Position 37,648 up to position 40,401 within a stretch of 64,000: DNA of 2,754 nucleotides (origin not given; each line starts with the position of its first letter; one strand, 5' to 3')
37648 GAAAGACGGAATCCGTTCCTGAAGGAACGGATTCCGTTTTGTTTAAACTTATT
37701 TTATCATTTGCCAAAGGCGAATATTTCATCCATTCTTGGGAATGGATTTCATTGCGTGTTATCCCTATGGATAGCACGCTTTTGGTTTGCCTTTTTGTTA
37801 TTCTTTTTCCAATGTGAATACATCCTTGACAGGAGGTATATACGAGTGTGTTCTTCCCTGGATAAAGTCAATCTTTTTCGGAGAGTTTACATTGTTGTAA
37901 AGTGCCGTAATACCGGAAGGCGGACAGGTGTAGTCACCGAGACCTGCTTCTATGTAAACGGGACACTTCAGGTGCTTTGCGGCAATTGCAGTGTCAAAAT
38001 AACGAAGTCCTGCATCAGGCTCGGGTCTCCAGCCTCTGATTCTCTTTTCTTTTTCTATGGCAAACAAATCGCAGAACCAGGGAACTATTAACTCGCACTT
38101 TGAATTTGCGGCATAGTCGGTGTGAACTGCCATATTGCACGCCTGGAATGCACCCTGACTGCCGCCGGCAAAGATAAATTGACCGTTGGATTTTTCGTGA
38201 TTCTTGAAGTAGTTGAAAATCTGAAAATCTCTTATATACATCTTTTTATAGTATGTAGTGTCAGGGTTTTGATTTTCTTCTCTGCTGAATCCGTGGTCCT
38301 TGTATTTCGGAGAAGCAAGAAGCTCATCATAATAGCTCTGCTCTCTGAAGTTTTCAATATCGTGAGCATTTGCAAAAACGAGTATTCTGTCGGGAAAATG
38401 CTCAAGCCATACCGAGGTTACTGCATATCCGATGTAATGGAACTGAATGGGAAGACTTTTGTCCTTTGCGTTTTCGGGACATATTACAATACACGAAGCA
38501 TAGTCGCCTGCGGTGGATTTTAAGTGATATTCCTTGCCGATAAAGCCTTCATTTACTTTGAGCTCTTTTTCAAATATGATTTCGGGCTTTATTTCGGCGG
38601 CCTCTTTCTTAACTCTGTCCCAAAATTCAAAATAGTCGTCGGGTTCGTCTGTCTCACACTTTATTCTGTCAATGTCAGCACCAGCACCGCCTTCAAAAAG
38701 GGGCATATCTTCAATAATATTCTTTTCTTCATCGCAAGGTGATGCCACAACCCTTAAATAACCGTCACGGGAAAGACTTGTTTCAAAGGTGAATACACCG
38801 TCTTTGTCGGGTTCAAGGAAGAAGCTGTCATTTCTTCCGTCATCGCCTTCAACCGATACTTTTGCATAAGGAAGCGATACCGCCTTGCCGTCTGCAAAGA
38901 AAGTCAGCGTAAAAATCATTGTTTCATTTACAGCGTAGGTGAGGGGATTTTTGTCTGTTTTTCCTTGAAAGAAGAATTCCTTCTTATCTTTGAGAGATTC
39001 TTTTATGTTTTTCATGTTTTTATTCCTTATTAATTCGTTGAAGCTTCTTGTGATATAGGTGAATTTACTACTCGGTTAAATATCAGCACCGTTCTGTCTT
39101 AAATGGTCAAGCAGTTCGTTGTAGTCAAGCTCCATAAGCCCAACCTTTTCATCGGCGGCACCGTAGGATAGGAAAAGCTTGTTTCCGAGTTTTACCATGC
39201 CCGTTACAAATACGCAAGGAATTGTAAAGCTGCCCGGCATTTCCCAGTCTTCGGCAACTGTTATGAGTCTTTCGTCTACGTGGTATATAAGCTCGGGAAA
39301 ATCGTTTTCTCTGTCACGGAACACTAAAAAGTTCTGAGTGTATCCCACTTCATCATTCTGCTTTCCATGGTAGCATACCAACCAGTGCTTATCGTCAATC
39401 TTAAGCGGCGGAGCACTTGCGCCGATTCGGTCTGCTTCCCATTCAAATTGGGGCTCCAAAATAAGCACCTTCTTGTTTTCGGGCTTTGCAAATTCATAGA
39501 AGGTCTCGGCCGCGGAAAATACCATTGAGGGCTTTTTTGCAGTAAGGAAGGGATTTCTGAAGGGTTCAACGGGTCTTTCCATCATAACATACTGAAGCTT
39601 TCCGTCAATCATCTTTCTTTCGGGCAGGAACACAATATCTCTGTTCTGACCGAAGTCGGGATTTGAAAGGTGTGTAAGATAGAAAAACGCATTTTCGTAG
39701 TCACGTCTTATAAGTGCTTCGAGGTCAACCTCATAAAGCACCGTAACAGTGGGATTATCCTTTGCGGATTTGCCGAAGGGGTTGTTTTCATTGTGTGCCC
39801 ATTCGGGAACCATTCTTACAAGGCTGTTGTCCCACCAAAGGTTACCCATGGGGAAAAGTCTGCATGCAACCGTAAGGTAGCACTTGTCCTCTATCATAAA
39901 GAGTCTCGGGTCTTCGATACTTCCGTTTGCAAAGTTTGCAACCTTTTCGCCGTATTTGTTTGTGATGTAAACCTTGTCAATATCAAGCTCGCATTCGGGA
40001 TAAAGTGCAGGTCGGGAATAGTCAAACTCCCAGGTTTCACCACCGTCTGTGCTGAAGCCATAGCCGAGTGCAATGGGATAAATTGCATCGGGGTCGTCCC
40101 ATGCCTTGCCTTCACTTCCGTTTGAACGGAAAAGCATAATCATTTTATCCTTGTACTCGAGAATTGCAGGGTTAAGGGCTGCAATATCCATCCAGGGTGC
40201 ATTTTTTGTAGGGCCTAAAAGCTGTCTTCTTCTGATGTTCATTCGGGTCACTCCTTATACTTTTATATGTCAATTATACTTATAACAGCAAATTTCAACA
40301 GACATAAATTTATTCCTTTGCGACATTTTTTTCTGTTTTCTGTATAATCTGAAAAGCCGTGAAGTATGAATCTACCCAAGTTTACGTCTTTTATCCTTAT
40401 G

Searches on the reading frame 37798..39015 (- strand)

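Call 53: search_protein_families(library=pfam, proteins=[window:37798-39015:-], max_evalue=0.001)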
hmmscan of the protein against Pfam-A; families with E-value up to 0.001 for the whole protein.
window:37798-39015:- (405 aa): 1 family
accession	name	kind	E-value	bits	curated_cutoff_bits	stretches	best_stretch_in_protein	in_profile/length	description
PF05448.18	AXE1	-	2.5e-22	79.5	21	2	115-316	11-212/321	Acetyl xylan esterase (AXE1)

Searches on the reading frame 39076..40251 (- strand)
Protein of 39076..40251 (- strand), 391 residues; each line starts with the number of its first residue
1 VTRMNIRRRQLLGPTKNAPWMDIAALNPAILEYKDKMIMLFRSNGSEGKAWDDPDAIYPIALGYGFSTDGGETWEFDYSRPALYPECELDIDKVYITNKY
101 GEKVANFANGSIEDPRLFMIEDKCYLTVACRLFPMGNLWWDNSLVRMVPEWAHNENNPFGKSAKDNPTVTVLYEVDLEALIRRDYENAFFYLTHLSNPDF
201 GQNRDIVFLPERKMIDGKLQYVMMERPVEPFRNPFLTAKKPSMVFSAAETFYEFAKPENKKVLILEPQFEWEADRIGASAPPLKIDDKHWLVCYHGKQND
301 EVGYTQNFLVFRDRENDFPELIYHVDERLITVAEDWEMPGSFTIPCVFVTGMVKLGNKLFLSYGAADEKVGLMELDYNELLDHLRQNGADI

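Call 53: search_protein_families(library=pfam, proteins=[window:39076-40251:-], max_evalue=0.001)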
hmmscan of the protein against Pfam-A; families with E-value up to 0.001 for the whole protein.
window:39076-40251:- (391 aa): 1 family
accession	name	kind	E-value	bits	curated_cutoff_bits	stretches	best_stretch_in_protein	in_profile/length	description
PF04041.19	Glyco_hydro_130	-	5.3e-18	65.5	26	1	220-385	168-319/320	beta-1,4-mannooligosaccharide phosphorylase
